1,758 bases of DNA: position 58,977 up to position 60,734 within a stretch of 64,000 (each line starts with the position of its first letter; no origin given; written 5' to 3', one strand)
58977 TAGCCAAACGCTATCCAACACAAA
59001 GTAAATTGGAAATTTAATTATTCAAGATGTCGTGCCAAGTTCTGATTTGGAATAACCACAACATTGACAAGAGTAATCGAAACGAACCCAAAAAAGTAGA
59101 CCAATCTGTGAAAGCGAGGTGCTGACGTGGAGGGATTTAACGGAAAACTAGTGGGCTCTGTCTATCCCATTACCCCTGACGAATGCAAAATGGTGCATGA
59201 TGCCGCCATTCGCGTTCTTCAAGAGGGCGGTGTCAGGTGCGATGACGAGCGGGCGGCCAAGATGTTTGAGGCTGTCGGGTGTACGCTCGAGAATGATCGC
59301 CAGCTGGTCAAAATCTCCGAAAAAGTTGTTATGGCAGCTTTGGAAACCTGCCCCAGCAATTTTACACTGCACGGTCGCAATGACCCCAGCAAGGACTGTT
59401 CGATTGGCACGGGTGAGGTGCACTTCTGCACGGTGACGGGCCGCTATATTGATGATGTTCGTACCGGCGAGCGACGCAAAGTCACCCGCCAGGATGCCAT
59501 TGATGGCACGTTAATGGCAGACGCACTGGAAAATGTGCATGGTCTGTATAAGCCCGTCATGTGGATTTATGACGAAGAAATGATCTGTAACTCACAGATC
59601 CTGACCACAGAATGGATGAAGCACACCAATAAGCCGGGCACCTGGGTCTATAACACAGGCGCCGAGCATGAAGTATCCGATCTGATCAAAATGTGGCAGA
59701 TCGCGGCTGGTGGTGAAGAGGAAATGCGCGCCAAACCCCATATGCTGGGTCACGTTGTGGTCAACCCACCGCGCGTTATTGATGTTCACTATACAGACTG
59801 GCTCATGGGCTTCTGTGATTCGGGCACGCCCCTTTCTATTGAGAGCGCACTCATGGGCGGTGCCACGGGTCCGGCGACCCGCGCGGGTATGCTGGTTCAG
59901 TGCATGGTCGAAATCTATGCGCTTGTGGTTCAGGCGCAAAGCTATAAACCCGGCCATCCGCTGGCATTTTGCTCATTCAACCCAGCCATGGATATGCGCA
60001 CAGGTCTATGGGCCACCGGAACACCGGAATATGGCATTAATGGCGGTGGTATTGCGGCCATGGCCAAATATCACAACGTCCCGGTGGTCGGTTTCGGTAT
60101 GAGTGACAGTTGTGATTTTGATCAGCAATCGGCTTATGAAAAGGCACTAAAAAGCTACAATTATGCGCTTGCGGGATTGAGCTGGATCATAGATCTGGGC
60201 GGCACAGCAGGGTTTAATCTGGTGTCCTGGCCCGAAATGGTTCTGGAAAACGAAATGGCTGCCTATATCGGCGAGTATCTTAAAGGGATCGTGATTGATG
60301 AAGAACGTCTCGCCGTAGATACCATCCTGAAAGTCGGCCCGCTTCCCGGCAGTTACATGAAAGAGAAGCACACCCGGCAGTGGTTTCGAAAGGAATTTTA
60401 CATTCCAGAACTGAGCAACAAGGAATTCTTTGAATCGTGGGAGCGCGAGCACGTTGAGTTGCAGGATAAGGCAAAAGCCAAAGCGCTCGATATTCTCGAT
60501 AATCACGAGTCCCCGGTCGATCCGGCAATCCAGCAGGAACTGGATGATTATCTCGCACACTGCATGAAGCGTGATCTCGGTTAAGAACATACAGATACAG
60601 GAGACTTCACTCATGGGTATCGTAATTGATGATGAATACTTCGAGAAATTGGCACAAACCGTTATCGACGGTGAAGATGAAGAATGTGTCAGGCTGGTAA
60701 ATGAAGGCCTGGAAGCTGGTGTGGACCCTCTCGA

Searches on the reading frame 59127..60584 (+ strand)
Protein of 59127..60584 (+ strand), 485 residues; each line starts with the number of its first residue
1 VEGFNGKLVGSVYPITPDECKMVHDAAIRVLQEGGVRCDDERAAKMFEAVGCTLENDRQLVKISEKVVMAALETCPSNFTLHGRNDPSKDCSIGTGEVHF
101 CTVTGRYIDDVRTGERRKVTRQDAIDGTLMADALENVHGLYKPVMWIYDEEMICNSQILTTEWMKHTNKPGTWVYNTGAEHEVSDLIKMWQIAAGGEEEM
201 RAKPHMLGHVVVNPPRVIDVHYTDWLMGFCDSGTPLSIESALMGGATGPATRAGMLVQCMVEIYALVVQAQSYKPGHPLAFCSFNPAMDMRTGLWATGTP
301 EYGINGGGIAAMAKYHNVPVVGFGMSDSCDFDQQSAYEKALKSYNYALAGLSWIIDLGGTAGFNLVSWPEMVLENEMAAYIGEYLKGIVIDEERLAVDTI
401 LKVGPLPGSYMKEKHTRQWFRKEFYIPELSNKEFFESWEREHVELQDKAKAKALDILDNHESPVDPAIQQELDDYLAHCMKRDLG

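Call 23: search_protein_families(library=pfam, proteins=[window:59127-60584:+], max_evalue=0.00001)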
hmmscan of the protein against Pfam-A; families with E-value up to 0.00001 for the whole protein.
window:59127-60584:+ (485 aa): 1 family
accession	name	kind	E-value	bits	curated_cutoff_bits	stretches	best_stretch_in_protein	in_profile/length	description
PF06253.16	MTTB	-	2.2e-80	270.5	25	1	12-478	31-494/500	Trimethylamine methyltransferase (MTTB)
